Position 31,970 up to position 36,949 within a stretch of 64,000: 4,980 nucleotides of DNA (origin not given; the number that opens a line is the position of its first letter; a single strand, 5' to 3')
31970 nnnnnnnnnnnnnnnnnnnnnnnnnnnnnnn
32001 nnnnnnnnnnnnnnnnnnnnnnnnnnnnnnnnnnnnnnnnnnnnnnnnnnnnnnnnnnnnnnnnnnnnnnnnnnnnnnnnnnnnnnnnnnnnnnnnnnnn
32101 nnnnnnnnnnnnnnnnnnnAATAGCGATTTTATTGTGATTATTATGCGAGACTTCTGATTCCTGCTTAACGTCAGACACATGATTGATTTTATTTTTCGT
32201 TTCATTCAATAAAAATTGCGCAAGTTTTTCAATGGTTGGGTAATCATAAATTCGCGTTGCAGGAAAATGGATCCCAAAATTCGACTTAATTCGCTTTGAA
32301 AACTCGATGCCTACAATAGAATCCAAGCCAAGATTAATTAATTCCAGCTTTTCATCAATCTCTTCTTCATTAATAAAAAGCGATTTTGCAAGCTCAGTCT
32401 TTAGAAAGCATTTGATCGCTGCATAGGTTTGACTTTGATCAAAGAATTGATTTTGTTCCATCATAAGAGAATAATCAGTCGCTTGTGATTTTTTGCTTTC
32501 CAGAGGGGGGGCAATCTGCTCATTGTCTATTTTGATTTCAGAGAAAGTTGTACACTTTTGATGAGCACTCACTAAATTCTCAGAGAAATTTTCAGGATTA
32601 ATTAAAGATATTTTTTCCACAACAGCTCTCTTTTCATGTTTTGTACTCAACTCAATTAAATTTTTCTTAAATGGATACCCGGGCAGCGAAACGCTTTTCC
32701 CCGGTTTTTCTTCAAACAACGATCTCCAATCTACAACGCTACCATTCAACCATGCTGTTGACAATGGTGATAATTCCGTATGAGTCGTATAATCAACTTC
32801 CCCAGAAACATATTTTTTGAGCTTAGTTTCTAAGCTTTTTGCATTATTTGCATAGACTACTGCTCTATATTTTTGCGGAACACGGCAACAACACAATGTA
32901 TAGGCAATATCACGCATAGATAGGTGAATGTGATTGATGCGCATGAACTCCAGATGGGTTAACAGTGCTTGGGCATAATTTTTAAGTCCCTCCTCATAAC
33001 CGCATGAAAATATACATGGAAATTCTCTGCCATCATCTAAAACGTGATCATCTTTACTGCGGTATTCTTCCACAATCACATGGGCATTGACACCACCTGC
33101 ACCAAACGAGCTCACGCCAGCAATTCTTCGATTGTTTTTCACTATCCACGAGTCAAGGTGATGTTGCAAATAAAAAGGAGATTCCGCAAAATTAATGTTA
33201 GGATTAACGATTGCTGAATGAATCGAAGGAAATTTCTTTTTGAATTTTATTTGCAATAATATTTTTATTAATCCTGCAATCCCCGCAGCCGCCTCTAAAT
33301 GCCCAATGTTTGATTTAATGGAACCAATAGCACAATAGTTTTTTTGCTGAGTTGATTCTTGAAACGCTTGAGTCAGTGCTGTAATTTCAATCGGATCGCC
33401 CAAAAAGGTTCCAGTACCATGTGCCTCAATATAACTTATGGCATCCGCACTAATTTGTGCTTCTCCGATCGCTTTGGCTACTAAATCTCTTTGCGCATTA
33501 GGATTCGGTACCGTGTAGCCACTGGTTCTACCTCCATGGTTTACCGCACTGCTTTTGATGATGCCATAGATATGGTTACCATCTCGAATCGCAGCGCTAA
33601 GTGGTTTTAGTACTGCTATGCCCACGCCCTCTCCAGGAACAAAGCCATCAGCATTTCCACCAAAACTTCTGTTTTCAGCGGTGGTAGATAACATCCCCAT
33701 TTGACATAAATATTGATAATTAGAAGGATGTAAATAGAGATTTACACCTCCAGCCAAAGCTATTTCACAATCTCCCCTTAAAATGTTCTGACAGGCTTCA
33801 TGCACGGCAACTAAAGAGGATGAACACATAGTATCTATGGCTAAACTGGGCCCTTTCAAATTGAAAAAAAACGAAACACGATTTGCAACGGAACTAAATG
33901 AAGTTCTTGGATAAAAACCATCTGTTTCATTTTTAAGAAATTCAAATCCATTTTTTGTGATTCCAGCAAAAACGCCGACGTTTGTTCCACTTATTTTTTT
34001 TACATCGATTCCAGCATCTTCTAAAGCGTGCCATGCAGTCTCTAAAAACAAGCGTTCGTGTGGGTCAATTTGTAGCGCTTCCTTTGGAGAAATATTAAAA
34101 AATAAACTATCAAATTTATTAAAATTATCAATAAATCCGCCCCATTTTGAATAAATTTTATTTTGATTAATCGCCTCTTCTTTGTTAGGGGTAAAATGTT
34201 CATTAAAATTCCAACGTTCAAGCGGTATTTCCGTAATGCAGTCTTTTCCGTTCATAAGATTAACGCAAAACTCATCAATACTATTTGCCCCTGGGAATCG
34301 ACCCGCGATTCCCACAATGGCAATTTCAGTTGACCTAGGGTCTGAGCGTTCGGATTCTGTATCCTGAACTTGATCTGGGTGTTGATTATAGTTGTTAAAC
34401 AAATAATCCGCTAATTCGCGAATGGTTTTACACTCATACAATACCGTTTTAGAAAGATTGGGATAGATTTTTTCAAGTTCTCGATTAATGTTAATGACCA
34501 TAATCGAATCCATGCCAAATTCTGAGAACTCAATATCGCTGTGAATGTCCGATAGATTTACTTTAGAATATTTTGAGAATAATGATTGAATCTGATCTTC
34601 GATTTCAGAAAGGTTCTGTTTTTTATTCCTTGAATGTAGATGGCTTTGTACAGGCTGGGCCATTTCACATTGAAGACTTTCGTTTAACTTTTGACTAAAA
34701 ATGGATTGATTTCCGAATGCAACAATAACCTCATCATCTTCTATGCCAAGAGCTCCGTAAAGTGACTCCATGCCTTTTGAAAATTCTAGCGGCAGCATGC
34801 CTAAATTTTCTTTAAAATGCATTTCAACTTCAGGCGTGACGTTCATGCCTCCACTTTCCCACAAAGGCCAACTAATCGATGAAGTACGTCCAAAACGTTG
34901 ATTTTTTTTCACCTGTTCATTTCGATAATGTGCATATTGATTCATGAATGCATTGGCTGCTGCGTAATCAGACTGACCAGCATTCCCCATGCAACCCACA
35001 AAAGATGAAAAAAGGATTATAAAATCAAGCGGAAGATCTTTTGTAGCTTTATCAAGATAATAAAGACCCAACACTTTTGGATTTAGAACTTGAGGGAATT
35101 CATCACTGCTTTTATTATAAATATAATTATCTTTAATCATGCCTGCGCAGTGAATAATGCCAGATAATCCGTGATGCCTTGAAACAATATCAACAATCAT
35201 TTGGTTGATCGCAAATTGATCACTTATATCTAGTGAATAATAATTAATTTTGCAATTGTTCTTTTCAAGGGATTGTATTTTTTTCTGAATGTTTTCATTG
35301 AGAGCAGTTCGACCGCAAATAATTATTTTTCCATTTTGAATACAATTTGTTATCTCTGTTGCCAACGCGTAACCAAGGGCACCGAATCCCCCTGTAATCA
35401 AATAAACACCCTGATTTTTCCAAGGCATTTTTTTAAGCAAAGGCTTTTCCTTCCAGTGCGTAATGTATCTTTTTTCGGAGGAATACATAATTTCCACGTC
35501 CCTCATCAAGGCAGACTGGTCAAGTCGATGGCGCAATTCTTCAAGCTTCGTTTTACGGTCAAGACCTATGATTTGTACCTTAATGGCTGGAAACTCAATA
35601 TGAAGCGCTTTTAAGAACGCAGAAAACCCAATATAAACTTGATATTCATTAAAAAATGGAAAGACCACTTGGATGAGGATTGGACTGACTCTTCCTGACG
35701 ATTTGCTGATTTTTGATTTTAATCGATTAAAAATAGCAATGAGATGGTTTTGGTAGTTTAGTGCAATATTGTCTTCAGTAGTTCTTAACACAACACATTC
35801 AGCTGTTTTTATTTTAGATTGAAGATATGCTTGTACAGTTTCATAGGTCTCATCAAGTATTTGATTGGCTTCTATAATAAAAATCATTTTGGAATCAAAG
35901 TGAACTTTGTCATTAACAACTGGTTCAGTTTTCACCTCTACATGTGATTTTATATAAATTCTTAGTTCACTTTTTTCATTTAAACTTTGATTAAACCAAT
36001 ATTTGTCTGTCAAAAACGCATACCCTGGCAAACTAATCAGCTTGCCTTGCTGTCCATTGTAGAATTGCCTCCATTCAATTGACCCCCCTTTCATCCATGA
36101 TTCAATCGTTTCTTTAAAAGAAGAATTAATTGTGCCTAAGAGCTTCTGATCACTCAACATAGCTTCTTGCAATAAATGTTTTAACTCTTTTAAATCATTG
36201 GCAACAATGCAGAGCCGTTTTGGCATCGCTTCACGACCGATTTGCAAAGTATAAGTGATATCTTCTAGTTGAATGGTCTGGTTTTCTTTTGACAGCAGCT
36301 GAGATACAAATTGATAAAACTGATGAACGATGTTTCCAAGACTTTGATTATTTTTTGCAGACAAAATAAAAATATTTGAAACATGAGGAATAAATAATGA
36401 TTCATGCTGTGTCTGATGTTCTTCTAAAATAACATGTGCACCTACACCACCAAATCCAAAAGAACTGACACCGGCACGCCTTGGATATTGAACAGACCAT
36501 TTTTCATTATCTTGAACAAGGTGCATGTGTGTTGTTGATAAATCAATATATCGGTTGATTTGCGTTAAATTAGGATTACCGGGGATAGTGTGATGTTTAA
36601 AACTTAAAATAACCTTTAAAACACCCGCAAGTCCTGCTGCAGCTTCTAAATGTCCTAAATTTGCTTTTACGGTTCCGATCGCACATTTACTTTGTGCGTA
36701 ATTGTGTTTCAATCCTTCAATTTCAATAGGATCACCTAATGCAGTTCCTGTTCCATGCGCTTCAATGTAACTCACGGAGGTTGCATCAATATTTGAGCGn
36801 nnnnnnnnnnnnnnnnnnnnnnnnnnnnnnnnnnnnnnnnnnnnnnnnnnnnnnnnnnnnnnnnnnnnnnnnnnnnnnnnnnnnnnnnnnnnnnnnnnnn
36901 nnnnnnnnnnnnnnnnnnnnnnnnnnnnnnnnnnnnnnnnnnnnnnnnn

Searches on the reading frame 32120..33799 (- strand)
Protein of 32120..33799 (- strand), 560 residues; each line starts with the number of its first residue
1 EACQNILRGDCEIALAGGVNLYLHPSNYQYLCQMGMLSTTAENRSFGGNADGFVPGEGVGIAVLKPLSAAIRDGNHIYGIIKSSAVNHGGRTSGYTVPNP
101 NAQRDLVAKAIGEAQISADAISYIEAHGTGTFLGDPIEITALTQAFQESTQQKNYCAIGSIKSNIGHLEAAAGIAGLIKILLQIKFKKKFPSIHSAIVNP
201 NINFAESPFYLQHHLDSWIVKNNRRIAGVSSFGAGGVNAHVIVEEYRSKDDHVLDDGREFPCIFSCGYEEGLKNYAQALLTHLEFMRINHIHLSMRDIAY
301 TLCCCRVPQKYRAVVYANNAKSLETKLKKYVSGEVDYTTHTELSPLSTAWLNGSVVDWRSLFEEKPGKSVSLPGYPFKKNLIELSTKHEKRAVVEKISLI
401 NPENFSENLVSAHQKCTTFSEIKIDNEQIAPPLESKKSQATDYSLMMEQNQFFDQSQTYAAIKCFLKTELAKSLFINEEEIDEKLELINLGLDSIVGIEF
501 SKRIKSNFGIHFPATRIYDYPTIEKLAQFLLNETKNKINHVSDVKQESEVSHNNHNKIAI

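Call 16: search_protein_families(library=pfam, proteins=[window:32120-33799:-], max_evalue=0.001)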
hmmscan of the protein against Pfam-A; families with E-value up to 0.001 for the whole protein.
window:32120-33799:- (560 aa): 9 families
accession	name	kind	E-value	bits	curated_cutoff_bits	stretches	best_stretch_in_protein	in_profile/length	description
PF02801.28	Ketoacyl-synt_C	-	9.2e-38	129.3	20.8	1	78-194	1-117/119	Beta-ketoacyl synthase, C-terminal domain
PF00109.32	ketoacyl-synt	-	3.9e-21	76.3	20.8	1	2-70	184-252/252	Beta-ketoacyl synthase, N-terminal domain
PF00550.31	PP-binding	-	2e-12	47.6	20.8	1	466-530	3-67/67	Phosphopantetheine attachment site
PF16197.11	KAsynt_C_assoc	-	8.1e-08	33.1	33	1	200-283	3-84/111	Ketoacyl-synthetase C-terminal extension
PF23297.2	ACP_SdgA_C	-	1.4e-06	28.7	27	1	457-542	6-91/95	Highly reducing polyketide synthase sdgA, C-terminal ACP domain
PF22621.2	CurL-like_PKS_C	-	3.3e-06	27.4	27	1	269-327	10-64/64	CurL-like, PKS C-terminal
PF22336.2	RhiE-like_linker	-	2e-05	24.9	27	1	264-334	2-67/67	RhiE-like, KS-MAT linker domain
PF16912.11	Glu_dehyd_C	-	3.1e-05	24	34.9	1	96-172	92-170/211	Glucose dehydrogenase C-terminus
PF10501.15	Ribosomal_L50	-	0.00034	21.2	25.1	1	471-557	15-100/109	Ribosomal subunit 39S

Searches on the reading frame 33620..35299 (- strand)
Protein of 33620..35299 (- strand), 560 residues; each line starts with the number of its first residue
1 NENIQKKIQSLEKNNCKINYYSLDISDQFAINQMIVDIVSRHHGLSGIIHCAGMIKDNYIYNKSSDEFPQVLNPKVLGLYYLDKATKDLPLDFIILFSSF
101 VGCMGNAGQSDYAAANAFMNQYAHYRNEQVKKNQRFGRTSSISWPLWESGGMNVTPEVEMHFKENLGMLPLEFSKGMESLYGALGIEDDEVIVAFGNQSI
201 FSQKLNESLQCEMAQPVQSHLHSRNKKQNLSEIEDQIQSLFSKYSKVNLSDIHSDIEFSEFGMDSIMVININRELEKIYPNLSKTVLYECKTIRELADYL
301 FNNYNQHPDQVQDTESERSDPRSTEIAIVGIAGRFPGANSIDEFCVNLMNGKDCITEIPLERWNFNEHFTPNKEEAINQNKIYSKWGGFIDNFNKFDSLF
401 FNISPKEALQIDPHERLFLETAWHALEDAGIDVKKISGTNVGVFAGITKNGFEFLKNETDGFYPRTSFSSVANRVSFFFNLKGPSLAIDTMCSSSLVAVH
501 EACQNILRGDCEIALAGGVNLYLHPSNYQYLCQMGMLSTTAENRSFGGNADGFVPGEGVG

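Call 16: search_protein_families(library=pfam, proteins=[window:33620-35299:-], max_evalue=0.001)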
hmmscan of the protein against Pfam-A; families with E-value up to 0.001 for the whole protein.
window:33620-35299:- (560 aa): 7 families
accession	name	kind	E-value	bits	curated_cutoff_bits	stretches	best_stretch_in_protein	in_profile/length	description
PF00109.32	ketoacyl-synt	-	1.5e-77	261.1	20.8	1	325-560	3-242/252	Beta-ketoacyl synthase, N-terminal domain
PF08659.16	KR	-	1.9e-37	129.4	22.6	1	3-148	40-179/180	KR domain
PF00550.31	PP-binding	-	4.1e-12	46.6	20.8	1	235-300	1-67/67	Phosphopantetheine attachment site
PF00106.31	adh_short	-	2e-08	34.4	26.6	1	2-130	35-167/195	short chain dehydrogenase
PF00108.29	Thiolase_N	-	1.4e-07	31.6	26.4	1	482-520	75-113/260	Thiolase, N-terminal domain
PF13561.12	adh_short_C2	-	6.2e-07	29.7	27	1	5-126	33-157/236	Enoyl-(Acyl carrier protein) reductase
PF23297.2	ACP_SdgA_C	-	5.5e-06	26.8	27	1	224-312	2-91/95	Highly reducing polyketide synthase sdgA, C-terminal ACP domain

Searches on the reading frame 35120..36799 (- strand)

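Call 16: search_protein_families(library=pfam, proteins=[window:35120-36799:-], max_evalue=0.001)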
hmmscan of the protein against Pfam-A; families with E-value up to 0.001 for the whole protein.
window:35120-36799:- (560 aa): 6 families
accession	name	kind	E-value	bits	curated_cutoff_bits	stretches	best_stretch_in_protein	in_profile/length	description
PF02801.28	Ketoacyl-synt_C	-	6.3e-26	91.2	20.8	1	2-78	38-118/119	Beta-ketoacyl synthase, C-terminal domain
PF08659.16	KR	-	1.9e-18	67.5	22.6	1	464-559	1-96/180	KR domain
PF22336.2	RhiE-like_linker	-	1.8e-15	57.1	27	1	145-213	1-63/67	RhiE-like, KS-MAT linker domain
PF22621.2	CurL-like_PKS_C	-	7.4e-14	51.9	27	1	143-209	2-63/64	CurL-like, PKS C-terminal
PF16197.11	KAsynt_C_assoc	-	3.3e-13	50.4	33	1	82-188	2-102/111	Ketoacyl-synthetase C-terminal extension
PF00106.31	adh_short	-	4e-07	30.2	26.6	1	466-556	3-89/195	short chain dehydrogenase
